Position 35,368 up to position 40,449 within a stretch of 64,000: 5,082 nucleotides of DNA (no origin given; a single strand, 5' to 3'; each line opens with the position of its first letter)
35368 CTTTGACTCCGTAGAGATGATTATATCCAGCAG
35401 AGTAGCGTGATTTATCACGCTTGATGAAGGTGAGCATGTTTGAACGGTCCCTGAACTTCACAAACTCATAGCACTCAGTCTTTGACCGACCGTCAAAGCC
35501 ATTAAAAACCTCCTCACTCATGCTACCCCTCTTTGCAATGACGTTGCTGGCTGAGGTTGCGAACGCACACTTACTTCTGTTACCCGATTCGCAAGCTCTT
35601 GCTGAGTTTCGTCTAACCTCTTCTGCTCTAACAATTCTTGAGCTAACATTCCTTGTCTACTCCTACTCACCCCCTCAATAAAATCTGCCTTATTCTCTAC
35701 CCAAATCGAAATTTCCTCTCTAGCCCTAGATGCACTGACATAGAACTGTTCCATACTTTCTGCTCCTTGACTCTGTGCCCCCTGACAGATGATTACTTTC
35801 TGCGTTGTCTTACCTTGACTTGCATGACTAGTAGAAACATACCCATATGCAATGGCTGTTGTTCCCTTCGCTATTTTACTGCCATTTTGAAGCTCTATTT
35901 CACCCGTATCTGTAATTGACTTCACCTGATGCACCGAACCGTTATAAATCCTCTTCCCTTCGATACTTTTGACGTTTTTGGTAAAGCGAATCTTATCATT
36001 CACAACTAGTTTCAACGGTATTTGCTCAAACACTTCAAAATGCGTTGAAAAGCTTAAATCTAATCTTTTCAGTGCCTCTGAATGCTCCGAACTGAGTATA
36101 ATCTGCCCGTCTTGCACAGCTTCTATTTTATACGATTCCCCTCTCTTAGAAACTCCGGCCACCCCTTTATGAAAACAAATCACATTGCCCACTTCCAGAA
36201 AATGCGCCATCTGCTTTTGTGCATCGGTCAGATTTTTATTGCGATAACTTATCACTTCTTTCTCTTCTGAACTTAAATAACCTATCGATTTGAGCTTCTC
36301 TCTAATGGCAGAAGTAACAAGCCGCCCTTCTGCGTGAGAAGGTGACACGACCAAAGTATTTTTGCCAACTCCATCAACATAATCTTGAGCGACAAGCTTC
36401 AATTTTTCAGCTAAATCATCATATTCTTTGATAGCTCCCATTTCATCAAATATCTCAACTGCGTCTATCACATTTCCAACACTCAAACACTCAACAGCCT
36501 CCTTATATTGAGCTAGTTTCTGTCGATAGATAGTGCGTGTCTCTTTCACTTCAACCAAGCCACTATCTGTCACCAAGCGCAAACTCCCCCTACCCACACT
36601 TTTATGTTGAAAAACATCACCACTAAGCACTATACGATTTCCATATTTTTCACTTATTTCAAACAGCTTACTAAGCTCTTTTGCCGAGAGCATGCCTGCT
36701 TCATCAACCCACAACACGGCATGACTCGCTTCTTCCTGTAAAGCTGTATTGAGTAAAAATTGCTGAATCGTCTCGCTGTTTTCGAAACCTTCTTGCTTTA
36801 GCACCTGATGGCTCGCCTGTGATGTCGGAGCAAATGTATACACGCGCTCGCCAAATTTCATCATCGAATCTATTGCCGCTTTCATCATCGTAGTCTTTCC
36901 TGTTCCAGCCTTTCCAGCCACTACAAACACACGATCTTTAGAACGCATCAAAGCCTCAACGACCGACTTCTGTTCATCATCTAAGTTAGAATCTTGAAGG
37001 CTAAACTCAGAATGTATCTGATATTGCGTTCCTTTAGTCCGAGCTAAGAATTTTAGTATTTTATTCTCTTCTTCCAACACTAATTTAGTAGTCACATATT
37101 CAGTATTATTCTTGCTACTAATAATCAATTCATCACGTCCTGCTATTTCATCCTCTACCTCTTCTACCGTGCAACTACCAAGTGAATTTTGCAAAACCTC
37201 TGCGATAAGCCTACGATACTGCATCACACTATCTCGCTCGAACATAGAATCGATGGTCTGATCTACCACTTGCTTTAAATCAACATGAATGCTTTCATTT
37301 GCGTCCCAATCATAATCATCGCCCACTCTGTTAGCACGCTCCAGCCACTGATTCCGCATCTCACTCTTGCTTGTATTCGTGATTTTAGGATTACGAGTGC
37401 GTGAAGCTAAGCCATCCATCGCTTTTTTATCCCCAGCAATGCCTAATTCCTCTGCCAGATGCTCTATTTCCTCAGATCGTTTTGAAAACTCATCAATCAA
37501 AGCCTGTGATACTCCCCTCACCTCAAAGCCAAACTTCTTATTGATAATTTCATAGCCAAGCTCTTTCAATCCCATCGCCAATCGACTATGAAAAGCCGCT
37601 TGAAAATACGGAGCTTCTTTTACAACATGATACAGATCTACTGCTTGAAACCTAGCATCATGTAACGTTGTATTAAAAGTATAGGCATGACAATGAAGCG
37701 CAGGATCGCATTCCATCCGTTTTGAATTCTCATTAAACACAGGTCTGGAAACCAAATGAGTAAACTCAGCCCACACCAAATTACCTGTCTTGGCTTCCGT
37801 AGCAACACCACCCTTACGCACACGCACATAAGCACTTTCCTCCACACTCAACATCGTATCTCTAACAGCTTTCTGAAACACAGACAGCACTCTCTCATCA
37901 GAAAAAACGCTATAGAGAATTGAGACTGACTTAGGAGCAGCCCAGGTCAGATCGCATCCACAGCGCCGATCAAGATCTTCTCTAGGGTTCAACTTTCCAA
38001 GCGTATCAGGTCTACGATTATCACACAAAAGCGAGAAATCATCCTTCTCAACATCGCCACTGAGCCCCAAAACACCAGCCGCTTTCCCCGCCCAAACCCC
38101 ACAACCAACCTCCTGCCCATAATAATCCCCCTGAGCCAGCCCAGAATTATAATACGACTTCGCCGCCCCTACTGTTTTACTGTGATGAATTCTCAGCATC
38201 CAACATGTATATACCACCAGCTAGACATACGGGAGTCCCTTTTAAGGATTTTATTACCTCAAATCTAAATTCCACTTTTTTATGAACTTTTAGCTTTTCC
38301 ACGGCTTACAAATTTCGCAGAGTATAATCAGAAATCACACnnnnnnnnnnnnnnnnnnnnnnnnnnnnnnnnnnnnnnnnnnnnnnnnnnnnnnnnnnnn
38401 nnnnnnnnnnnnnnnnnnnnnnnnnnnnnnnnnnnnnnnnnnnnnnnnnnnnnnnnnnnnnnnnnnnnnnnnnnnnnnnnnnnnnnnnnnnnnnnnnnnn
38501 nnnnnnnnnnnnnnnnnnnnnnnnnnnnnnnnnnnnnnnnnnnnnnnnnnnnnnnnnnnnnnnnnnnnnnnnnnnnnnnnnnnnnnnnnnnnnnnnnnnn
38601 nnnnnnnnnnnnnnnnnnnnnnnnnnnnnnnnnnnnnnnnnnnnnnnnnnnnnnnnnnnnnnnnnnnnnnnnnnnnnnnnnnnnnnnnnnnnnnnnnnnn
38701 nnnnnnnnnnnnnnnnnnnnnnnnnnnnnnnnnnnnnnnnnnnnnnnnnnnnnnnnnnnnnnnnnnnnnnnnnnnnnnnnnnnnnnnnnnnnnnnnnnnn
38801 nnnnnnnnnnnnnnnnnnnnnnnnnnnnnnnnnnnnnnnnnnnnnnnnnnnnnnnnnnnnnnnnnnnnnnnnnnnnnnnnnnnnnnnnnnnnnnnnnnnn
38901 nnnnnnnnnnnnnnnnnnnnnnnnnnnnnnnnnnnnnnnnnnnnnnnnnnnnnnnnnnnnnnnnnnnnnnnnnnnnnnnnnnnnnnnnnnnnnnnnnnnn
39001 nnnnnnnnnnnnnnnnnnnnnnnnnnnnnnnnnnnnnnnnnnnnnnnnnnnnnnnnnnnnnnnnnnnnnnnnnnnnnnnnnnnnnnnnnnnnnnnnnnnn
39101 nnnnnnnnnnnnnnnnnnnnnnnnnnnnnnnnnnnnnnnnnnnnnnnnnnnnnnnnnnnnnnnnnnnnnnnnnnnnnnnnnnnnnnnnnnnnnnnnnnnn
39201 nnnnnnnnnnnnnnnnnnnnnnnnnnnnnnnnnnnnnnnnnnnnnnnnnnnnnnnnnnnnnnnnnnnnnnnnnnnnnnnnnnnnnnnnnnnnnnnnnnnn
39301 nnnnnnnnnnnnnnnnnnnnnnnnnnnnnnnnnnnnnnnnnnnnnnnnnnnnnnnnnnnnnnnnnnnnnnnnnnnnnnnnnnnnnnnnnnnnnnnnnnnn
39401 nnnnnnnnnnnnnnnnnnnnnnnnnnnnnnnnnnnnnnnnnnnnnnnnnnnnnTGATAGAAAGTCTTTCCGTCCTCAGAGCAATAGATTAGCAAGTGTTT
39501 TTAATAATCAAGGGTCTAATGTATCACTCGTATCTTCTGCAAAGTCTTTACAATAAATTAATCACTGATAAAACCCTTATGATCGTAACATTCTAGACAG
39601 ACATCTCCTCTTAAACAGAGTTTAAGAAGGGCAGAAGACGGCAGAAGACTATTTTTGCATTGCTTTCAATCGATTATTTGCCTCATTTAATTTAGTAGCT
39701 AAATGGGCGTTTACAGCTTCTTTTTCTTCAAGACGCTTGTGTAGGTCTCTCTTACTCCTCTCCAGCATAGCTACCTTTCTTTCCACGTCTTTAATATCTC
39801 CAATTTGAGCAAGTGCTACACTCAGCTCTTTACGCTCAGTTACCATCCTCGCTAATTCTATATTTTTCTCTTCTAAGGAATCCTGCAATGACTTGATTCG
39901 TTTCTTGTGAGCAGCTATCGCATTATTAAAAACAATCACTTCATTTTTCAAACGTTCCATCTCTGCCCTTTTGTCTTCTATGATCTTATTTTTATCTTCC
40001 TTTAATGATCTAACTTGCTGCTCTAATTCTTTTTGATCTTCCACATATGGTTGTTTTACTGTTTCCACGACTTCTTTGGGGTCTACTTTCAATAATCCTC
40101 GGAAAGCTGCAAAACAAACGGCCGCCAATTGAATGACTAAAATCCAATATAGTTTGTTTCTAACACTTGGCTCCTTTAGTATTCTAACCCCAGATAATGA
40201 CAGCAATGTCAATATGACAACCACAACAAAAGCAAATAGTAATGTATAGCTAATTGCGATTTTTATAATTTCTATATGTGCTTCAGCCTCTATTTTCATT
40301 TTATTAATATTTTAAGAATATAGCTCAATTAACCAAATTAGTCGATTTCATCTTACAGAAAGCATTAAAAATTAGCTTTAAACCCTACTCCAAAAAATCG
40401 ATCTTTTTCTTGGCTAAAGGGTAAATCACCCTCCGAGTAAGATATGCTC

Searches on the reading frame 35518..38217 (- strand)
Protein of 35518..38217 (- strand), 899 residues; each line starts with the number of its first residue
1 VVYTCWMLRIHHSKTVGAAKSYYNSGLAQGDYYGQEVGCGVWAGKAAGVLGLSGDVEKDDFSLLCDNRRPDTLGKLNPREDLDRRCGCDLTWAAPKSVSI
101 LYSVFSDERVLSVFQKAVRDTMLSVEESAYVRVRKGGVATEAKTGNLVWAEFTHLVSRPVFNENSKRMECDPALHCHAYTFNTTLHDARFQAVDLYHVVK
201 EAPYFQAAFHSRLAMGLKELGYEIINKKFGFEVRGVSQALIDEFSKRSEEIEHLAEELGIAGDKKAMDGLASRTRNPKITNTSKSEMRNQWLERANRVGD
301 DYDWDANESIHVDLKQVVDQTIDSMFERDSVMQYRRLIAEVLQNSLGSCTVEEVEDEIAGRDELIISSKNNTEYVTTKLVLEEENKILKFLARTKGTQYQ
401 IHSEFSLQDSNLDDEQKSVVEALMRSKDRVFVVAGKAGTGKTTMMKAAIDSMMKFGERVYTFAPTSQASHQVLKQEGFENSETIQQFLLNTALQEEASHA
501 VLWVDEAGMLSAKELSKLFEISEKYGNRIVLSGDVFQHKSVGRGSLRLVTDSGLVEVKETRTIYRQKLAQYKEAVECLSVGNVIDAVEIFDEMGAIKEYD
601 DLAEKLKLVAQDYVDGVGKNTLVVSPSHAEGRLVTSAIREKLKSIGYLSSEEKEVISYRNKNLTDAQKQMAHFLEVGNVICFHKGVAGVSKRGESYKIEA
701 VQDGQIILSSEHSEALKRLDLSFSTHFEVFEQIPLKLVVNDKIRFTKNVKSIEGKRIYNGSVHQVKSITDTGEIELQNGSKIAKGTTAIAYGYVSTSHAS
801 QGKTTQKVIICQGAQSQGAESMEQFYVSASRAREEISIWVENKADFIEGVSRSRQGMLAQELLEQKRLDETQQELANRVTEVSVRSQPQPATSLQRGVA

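Call 9: search_protein_families(library=pfam, proteins=[window:35518-38217:-], max_evalue=0.01)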
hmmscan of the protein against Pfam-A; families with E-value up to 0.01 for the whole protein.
window:35518-38217:- (899 aa): 18 families
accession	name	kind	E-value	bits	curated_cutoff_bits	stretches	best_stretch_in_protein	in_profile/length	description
PF08751.17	TrwC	-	5.8e-60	203.7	25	1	17-297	2-285/286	TrwC relaxase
PF13604.12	AAA_30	-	5.6e-40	137.6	27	1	412-600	2-190/191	AAA domain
PF13245.12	AAA_19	-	1e-14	55.3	25.1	1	424-543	7-134/134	AAA domain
PF01443.25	Viral_helicase1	-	1.7e-13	51.3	21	2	432-567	2-128/228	Viral superfamily 1 RNA helicase core domain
PF25199.1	nSTAND_NTPase5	-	5.9e-06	26.6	34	1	420-526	33-123/145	Novel STAND NTPase 5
PF13401.12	AAA_22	-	9.1e-06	26.5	27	1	426-533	3-122/130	AAA domain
PF13538.12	UvrD_C_2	-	1.7e-05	25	27.4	1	791-835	1-48/52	UvrD-like helicase C-terminal domain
PF05970.20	PIF1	-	2.4e-05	24.5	25.9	1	412-472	2-66/223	PIF1-like helicase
PF22232.2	TraI_hel_assoc_N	-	3.5e-05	24.8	27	1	435-532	1-98/99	TraI helicase-associated ssDNA bd, N-terminal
PF01637.24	ATPase_2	-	4.9e-05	23.7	33.2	1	417-539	9-123/225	ATPase domain predominantly from Archaea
PF05127.21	NAT10_TcmA_helicase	-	8.5e-05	22.9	22.7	1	433-536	2-123/176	RNA cytidine acetyltransferase NAT10/TcmA, helicase domain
PF04851.21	ResIII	-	0.00024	21.5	22.5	1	411-479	3-74/164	Type III restriction enzyme, res subunit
PF13086.12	AAA_11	-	0.0003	21.1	27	0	411-468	1-51/257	AAA domain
PF02562.22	PhoH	-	0.00033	20.6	27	1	414-454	7-46/205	PhoH-like protein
PF00437.27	T2SSE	-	0.00087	18.5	24.9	1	403-454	117-168/370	Type II/IV secretion system protein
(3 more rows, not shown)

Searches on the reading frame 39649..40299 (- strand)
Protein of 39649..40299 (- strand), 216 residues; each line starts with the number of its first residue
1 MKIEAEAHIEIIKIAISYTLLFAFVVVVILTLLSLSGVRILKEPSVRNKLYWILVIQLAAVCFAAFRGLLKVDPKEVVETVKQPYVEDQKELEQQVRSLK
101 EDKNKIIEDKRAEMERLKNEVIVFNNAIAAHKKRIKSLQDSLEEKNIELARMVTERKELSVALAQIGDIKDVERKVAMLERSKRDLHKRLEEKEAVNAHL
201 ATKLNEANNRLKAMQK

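Call 10: search_protein_families(library=pfam, proteins=[window:39649-40299:-], max_evalue=0.01)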
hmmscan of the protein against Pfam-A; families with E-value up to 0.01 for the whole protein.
window:39649-40299:- (216 aa): 1 family
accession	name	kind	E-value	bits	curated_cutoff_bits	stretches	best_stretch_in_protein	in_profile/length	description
PF13868.11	TPH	-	0.0019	17.2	27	1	86-215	97-225/352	Trichohyalin-plectin-homology domain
